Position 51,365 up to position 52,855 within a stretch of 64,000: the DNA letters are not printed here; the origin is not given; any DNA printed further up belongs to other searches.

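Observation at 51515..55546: Operon of three tandem TyrA-fold/ACT genes in which only the last keeps the NAD-binding and catalytic His motifs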

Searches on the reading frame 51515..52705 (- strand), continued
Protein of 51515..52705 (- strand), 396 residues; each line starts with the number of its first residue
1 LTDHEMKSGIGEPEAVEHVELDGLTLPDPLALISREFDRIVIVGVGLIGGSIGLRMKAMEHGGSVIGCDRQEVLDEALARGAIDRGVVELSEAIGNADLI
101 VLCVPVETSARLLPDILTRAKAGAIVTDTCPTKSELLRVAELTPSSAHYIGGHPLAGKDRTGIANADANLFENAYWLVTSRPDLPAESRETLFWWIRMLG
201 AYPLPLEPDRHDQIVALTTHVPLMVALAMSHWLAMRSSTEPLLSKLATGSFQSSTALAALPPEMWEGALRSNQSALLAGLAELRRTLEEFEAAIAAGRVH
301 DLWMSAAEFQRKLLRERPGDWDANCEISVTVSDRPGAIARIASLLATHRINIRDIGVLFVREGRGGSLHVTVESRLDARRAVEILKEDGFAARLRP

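Call 29: find_homologous_proteins(query=window:51515-52705:-, max_evalue=1e-30)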
Query window:51515-52705:- (396 aa): 451 proteins with E <= 1e-30 among 8000 candidates; the best 120 are listed.
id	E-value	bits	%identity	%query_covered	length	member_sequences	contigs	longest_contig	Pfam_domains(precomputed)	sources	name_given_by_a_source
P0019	6.5e-253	857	100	99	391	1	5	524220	PF02153.24,PF22629.3,PF20463.4,PF01842.32,PF03807.24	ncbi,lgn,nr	ncbi:prephenate dehydrogenase/arogenate dehydrogenase family protein [candidate division KSB1 bacter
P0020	3.1e-153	528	63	95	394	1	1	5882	PF02153.24,PF22629.3,PF20463.4,PF01842.32,PF03807.24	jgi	jgi:prephenate dehydrogenase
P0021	4.7e-151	521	61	95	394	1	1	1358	PF02153.24,PF22629.3,PF20463.4,PF01842.32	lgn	-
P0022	1.0e-145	504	60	95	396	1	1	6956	PF02153.24,PF20463.4,PF01842.32,PF03807.24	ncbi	-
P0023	5.6e-142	491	60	93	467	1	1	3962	PF02153.24,PF22629.3,PF20463.4,PF01842.32,PF03807.24,PF13740.13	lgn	-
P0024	4.0e-140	485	60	95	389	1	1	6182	PF02153.24,PF20463.4,PF01842.32,PF03807.24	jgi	jgi:prephenate dehydrogenase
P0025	8.7e-140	484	57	95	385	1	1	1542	PF02153.24,PF20463.4,PF01842.32,PF03807.24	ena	-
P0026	1.8e-138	480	57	95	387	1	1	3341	PF02153.24,PF20463.4,PF01842.32,PF02826.26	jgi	jgi:prephenate dehydrogenase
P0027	7.8e-138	478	56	98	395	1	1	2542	PF02153.24,PF20463.4,PF01842.32,PF03807.24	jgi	jgi:prephenate dehydrogenase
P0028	4.1e-137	475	58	94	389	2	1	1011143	PF02153.24,PF20463.4,PF01842.32,PF03807.24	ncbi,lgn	ncbi:MAG TPA: prephenate dehydrogenase/arogenate dehydrogenase family protein [bacterium]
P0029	6.3e-137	475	58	95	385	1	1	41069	PF02153.24,PF20463.4,PF01842.32,PF03807.24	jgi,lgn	jgi:prephenate dehydrogenase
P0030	7.9e-137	474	58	94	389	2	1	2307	PF02153.24,PF20463.4,PF01842.32,PF03807.24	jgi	-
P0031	8.2e-137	474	59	95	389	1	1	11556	PF02153.24,PF20463.4,PF01842.32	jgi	jgi:prephenate dehydrogenase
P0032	2.8e-136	473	56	95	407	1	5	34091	PF02153.24,PF20463.4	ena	-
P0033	6.9e-136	471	56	95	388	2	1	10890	PF02153.24,PF20463.4,PF01842.32,PF02826.26,PF03807.24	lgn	-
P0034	1.4e-135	470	56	96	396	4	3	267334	PF02153.24,PF20463.4,PF01842.32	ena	-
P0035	4.2e-135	469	56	97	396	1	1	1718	PF02153.24,PF20463.4,PF01842.32,PF03807.24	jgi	jgi:prephenate dehydrogenase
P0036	4.4e-135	469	57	95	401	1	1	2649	PF02153.24,PF20463.4,PF01842.32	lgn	-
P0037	5.2e-135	468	57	95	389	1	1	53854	PF02153.24,PF22629.3,PF20463.4,PF01842.32,PF03807.24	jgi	jgi:prephenate dehydrogenase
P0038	6.0e-135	468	57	97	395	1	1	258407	PF02153.24,PF20463.4,PF01842.32,PF03807.24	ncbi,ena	-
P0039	7.5e-135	468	57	95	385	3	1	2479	PF02153.24,PF20463.4,PF01842.32,PF03807.24,PF13740.13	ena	-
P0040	9.9e-135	468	56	97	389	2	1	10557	PF02153.24,PF20463.4,PF03446.22,PF01842.32,PF03807.24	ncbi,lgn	ncbi:MAG: prephenate dehydrogenase/arogenate dehydrogenase family protein [Calditrichota bacterium]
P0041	3.7e-134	466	56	95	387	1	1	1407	PF02153.24,PF20463.4,PF01842.32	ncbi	-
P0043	7.2e-133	461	55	98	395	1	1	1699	PF02153.24,PF20463.4,PF01842.32,PF03807.24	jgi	jgi:prephenate dehydrogenase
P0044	8.0e-133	461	57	95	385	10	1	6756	PF02153.24,PF20463.4,PF01842.32,PF03807.24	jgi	-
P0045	1.9e-132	460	57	91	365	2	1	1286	PF02153.24,PF20463.4,PF01842.32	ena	-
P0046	2.4e-132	460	55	95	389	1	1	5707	PF02153.24,PF20463.4,PF01842.32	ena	-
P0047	2.4e-132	460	55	95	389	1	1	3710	PF02153.24,PF20463.4,PF01842.32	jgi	-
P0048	3.0e-132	459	55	95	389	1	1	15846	PF02153.24,PF20463.4,PF01842.32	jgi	jgi:prephenate dehydrogenase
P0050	4.4e-131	455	57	94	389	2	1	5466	PF02153.24,PF22629.3,PF20463.4,PF01842.32,PF03807.24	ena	-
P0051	2.7e-130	453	55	95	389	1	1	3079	PF02153.24,PF20463.4,PF01842.32,PF03807.24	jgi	jgi:prephenate dehydrogenase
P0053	6.7e-129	448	56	94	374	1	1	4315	PF02153.24,PF20463.4,PF01842.32,PF13740.13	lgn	-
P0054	1.9e-128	447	57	95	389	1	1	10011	PF02153.24,PF20463.4,PF01842.32,PF02826.26,PF03807.24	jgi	jgi:prephenate dehydrogenase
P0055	9.8e-128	444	54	95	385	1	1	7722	PF02153.24,PF20463.4,PF01842.32,PF03807.24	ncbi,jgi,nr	ncbi:prephenate dehydrogenase/arogenate dehydrogenase family protein [candidate division KSB1 bacter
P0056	4.7e-127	442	57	95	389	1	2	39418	PF02153.24,PF20463.4,PF01842.32,PF13740.13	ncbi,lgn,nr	ncbi:prephenate dehydrogenase/arogenate dehydrogenase family protein [bacterium]|nr:prephenate dehyd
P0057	6.1e-126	439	54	95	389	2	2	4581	PF02153.24,PF22629.3,PF20463.4,PF01842.32,PF03807.24,PF13740.13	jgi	jgi:prephenate dehydrogenase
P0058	3.9e-124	433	53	94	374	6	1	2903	PF02153.24,PF22629.3,PF20463.4,PF01842.32,PF13740.13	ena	-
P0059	2.8e-123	430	53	91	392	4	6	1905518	PF02153.24,PF22629.3,PF20463.4,PF01842.32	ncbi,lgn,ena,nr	ncbi:MAG: prephenate dehydrogenase/arogenate dehydrogenase family protein [Calditrichaeota bacterium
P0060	8.5e-123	428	57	86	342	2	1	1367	PF02153.24,PF22629.3,PF20463.4,PF01842.32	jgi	-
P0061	1.1e-122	428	55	94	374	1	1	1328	PF02153.24,PF22629.3,PF20463.4,PF01842.32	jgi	jgi:prephenate dehydrogenase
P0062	1.4e-122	428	54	94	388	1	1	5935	PF02153.24,PF20463.4,PF01842.32,PF02826.26,PF03807.24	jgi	jgi:prephenate dehydrogenase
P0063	1.2e-121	424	53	98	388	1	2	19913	PF02153.24,PF20463.4,PF03446.22,PF01842.32,PF03807.24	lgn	-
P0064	1.4e-120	421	52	94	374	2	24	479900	PF02153.24,PF22629.3,PF20463.4,PF01842.32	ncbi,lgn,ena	-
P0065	4.1e-120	419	53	95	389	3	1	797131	PF02153.24,PF22629.3,PF20463.4,PF01842.32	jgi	-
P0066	7.1e-119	415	53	94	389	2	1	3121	PF02153.24,PF20463.4,PF01842.32,PF03807.24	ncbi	-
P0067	3.1e-118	413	58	82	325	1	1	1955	PF02153.24,PF20463.4,PF01842.32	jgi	jgi:prephenate dehydrogenase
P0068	1.8e-117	411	53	95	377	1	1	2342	PF02153.24,PF22629.3,PF20463.4,PF01842.32,PF13740.13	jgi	jgi:prephenate dehydrogenase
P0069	2.9e-117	410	52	94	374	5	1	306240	PF02153.24,PF22629.3,PF20463.4,PF01842.32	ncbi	-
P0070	6.8e-117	409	52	91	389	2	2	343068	PF02153.24,PF22629.3,PF20463.4,PF01842.32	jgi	-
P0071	3.1e-116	407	52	94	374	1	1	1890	PF02153.24,PF22629.3,PF20463.4,PF01842.32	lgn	-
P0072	8.4e-115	402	51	93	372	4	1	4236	PF02153.24,PF22629.3,PF20463.4,PF01842.32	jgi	-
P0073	1.2e-113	398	52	92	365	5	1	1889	PF02153.24,PF22629.3,PF20463.4,PF01842.32,PF03807.24,PF13740.13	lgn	-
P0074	4.8e-113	396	50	95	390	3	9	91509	PF02153.24,PF22629.3,PF20463.4,PF03446.22,PF01842.32,PF13740.13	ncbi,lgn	-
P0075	6.3e-113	396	49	94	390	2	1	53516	PF02153.24,PF22629.3,PF20463.4,PF01842.32,PF13740.13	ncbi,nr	ncbi:MAG: prephenate dehydrogenase/arogenate dehydrogenase family protein [Calditrichaeota bacterium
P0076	3.9e-110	387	52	89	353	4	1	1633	PF02153.24,PF22629.3,PF20463.4,PF01842.32,PF13740.13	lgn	-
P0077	7.9e-103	363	56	74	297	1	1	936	PF02153.24,PF20463.4,PF01842.32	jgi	jgi:prephenate dehydrogenase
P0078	1.6e-100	355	51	85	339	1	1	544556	PF02153.24,PF22629.3,PF20463.4,PF01842.32,PF13740.13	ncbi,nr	ncbi:MAG: prephenate dehydrogenase/arogenate dehydrogenase family protein [bacterium]|nr:prephenate 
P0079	1.4e-98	349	56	72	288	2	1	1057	PF02153.24,PF20463.4,PF01842.32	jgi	jgi:prephenate dehydrogenase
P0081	1.1e-65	240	39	91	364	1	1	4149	PF02153.24,PF22629.3,PF20463.4,PF01842.32,PF03807.24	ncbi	-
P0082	2.5e-62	229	37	91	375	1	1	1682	PF02153.24,PF22629.3,PF20463.4,PF03446.22,PF01842.32,PF03807.24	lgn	-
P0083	1.1e-61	227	39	90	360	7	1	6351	PF02153.24,PF20463.4,PF03446.22,PF01842.32,PF03807.24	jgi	-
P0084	3.1e-60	222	37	89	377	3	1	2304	PF02153.24,PF20463.4,PF03446.22,PF01842.32,PF02826.26,PF03807.24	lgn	-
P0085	4.8e-60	222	36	91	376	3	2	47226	PF02153.24,PF22629.3,PF20463.4,PF03446.22,PF01842.32,PF03807.24,PF13740.13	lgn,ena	-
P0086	3.9e-59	219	37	91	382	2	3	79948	PF10727.16,PF02153.24,PF22629.3,PF20463.4,PF01842.32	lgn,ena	-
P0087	6.1e-58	215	36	89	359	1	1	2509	PF02153.24,PF22629.3,PF20463.4,PF03446.22,PF01842.32,PF03807.24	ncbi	-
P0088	2.9e-53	199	36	91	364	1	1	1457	PF02153.24,PF20463.4,PF01842.32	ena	-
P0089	1.1e-52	198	38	92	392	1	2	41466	PF02153.24,PF20463.4,PF01842.32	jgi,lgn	jgi:prephenate dehydrogenase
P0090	1.5e-52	197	34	91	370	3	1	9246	PF02153.24,PF22629.3,PF20463.4,PF01842.32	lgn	-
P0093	2.6e-50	190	32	86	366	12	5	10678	PF02153.24,PF22629.3,PF20463.4,PF03446.22,PF01842.32,PF02826.26,PF03807.24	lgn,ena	-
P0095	2.3e-49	187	35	90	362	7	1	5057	PF02153.24,PF20463.4,PF01842.32,PF03807.24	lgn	-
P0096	4.6e-49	186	33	89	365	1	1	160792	PF02153.24,PF20463.4,PF03446.22,PF01842.32,PF02826.26,PF03807.24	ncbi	ncbi:prephenate dehydrogenase [Bacillaceae bacterium]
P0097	6.0e-49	185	31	82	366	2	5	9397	PF02153.24,PF22629.3,PF20463.4,PF03446.22,PF01842.32,PF02826.26,PF03807.24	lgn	-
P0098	7.1e-49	185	32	81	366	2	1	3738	PF02153.24,PF22629.3,PF20463.4,PF03446.22,PF01842.32,PF02826.26,PF03807.24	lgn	-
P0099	7.4e-49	185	30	90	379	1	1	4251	PF02153.24,PF20463.4,PF03446.22,PF01842.32,PF03807.24,PF07991.19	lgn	-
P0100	1.3e-48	184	31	85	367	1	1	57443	PF02153.24,PF22629.3,PF20463.4,PF03446.22,PF01842.32,PF03807.24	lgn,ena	-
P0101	2.0e-48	183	32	91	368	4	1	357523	PF02153.24,PF20463.4,PF03446.22,PF01842.32,PF03807.24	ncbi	ncbi:MAG: prephenate dehydrogenase [Bacillota bacterium]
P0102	2.4e-48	183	33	90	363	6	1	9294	PF02153.24,PF22629.3,PF20463.4,PF03446.22,PF01842.32,PF03807.24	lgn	-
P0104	4.7e-48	182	30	82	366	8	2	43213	PF02153.24,PF22629.3,PF20463.4,PF03446.22,PF01842.32,PF02826.26,PF03807.24,PF02737.25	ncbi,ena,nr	ncbi:MAG: prephenate dehydrogenase [Clostridiaceae bacterium]|nr:prephenate dehydrogenase [Clostridi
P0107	2.2e-46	177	29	85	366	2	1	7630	PF02153.24,PF22629.3,PF20463.4,PF03446.22,PF01842.32,PF02826.26,PF03807.24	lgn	-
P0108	3.4e-46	176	30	83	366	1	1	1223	PF02153.24,PF20463.4,PF03446.22,PF01842.32,PF02826.26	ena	-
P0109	3.5e-46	176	32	85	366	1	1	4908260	PF02153.24,PF20463.4,PF03446.22,PF01842.32,PF03807.24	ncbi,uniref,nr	ncbi:prephenate dehydrogenase [Brevibacillus humidisoli]|uniref:prephenate dehydrogenase n=1 Tax=Bre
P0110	3.5e-46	176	29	82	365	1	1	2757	PF02153.24,PF20463.4,PF01842.32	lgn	-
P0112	1.1e-45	174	30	81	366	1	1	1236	PF02153.24,PF20463.4,PF03446.22,PF01842.32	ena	-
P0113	1.9e-45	174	31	81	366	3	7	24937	PF02153.24,PF22629.3,PF20463.4,PF03446.22,PF01842.32,PF03807.24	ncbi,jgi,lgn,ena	-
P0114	2.4e-45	173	30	81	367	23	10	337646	PF02153.24,PF20463.4,PF03446.22,PF01842.32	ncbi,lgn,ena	-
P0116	3.1e-45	173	30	81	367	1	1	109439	PF02153.24,PF20463.4,PF03446.22,PF01842.32,PF02826.26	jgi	-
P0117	5.5e-45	172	30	81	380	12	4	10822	PF02153.24,PF20463.4,PF01842.32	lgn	-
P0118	5.6e-45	172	30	81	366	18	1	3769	PF02153.24,PF20463.4,PF01842.32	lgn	-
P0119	6.0e-45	172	30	87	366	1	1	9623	PF02153.24,PF22629.3,PF20463.4,PF03446.22,PF01842.32,PF03807.24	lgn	-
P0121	9.9e-45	171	29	81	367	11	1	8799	PF02153.24,PF20463.4,PF03446.22,PF01842.32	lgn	-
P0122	1.1e-44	171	31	81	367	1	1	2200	PF02153.24,PF20463.4,PF03446.22,PF01842.32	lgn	-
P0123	1.5e-44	171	29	84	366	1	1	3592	PF02153.24,PF20463.4,PF03446.22,PF01842.32,PF02826.26,PF03807.24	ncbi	-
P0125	2.2e-44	170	32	89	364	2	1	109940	PF02153.24,PF20463.4,PF03446.22,PF01842.32,PF03807.24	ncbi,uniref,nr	ncbi:prephenate dehydrogenase [Paenibacillus dakarensis]|uniref:prephenate dehydrogenase n=1 Tax=Pae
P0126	2.9e-44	170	29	81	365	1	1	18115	PF02153.24,PF20463.4,PF03446.22,PF01842.32,PF03807.24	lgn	-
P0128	4.3e-44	169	30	81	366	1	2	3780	PF02153.24,PF20463.4,PF03446.22,PF01842.32,PF03807.24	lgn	-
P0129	1.3e-43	168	32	85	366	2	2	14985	PF02153.24,PF20463.4,PF03446.22,PF01842.32,PF03807.24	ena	-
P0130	1.8e-43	167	29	82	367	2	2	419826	PF02153.24,PF22629.3,PF20463.4,PF01842.32,PF03807.24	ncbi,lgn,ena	-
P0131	2.5e-43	167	29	81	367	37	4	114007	PF02153.24,PF20463.4,PF01842.32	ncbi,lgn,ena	-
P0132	2.9e-43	166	30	81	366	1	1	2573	PF02153.24,PF20463.4,PF03446.22,PF01842.32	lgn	-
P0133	3.8e-43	166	30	81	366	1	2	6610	PF02153.24,PF20463.4,PF03446.22,PF01842.32,PF03807.24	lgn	-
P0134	4.0e-43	166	29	80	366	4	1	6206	PF02153.24,PF20463.4,PF03446.22,PF01842.32,PF03807.24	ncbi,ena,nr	ncbi:MAG: prephenate dehydrogenase [Lachnospiraceae bacterium]|nr:prephenate dehydrogenase [Lachnosp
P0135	4.6e-43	166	29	82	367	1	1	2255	PF02153.24,PF20463.4,PF03446.22,PF01842.32,PF03807.24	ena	-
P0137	6.4e-43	165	29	84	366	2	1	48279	PF02153.24,PF20463.4,PF03446.22,PF01842.32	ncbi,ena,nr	ncbi:MAG: prephenate dehydrogenase [Lachnospiraceae bacterium]|nr:prephenate dehydrogenase [Lachnosp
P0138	6.9e-43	165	29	81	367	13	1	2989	PF02153.24,PF20463.4,PF03446.22,PF01842.32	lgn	-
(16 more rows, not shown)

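Call 31: find_encoding_contigs(protein=P0059, flank=6000, max_places=1)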
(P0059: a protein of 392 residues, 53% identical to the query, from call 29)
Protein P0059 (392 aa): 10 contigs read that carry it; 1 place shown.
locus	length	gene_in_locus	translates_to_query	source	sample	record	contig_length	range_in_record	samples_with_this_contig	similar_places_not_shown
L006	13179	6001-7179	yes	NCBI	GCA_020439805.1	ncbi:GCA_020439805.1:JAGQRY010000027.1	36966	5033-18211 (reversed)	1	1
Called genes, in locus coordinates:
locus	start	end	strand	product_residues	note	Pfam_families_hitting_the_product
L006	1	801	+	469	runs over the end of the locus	PF19295:SufBD_N, PF01458:SUFBD_core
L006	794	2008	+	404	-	PF01458:SUFBD_core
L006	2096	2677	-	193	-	-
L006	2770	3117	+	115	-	PF00355:Rieske, PF13806:Rieske_2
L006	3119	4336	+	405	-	PF00266:Aminotran_5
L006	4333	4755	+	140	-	PF01592:NifU_N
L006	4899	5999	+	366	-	PF02153:PDH_N (faint)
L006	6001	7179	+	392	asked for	PF02153:PDH_N, PF20463:PDH_C, PF01842:ACT, PF22629:ACT_AHAS_ss (weak)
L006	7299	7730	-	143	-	-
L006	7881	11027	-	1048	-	PF00932:LTD, PF13205:Big_5, PF00932:LTD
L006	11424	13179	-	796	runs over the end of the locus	PF00989:PAS (faint), PF13188:PAS_8 (faint), PF13426:PAS_9 (faint)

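Call 32: find_encoding_contigs(protein=P0064, flank=6000, max_places=1)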
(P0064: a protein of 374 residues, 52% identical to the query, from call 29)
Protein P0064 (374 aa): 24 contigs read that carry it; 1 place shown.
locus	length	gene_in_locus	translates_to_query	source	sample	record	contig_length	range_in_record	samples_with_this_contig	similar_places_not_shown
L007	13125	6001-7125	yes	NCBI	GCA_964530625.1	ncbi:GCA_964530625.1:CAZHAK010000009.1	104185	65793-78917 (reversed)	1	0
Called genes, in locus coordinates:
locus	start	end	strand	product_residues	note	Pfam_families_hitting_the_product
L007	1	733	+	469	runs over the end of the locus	PF19295:SufBD_N, PF01458:SUFBD_core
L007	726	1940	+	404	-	PF01458:SUFBD_core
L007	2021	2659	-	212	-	-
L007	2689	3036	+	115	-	PF00355:Rieske, PF13806:Rieske_2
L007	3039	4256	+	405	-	PF00266:Aminotran_5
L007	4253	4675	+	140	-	PF01592:NifU_N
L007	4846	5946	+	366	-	PF02153:PDH_N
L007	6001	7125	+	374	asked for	PF02153:PDH_N, PF20463:PDH_C, PF01842:ACT, PF22629:ACT_AHAS_ss (weak)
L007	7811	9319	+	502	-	PF18962:Por_Secre_tail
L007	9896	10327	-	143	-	-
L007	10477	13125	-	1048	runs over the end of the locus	PF00932:LTD, PF13205:Big_5, PF00932:LTD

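Call 76: find_encoding_contigs(protein=P0074, flank=4000, max_places=1)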
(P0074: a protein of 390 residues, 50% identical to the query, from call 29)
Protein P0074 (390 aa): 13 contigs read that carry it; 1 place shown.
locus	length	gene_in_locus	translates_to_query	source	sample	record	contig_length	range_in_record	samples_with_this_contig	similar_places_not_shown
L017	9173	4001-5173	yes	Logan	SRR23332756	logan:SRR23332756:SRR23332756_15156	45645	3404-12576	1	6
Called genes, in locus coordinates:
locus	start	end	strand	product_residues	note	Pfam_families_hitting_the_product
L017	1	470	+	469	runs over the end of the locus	PF19295:SufBD_N, PF01458:SUFBD_core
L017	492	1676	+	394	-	PF01458:SUFBD_core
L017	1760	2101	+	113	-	PF00355:Rieske, PF13806:Rieske_2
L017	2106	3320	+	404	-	PF00266:Aminotran_5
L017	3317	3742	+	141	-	PF01592:NifU_N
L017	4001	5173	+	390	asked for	PF03446:NAD_binding_2 (faint), PF02153:PDH_N, PF20463:PDH_C, PF01842:ACT, PF13740:ACT_6 (weak), PF22629:ACT_AHAS_ss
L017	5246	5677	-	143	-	-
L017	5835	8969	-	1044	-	PF00932:LTD, PF13205:Big_5, PF00932:LTD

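Call 77: find_encoding_contigs(protein=P0034, flank=4000, max_places=1)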
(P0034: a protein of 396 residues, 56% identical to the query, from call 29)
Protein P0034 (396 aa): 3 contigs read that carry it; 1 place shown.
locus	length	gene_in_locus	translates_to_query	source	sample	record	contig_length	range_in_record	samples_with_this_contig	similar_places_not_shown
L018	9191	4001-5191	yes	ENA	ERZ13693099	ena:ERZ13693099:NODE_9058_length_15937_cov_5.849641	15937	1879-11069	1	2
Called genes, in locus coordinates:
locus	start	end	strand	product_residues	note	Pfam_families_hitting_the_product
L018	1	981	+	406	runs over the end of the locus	PF01458:SUFBD_core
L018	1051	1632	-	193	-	-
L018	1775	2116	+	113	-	PF00355:Rieske, PF13806:Rieske_2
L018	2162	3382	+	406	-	PF00266:Aminotran_5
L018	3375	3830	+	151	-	PF01592:NifU_N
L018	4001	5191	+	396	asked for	PF02153:PDH_N, PF20463:PDH_C, PF01842:ACT (weak)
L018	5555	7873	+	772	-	PF04945:YHS, PF19335:HMBD, PF00122:E1-E2_ATPase, PF00702:Hydrolase, PF08282:Hydrolase_3 (faint)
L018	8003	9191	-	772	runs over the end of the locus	PF00932:LTD, PF13205:Big_5, PF00932:LTD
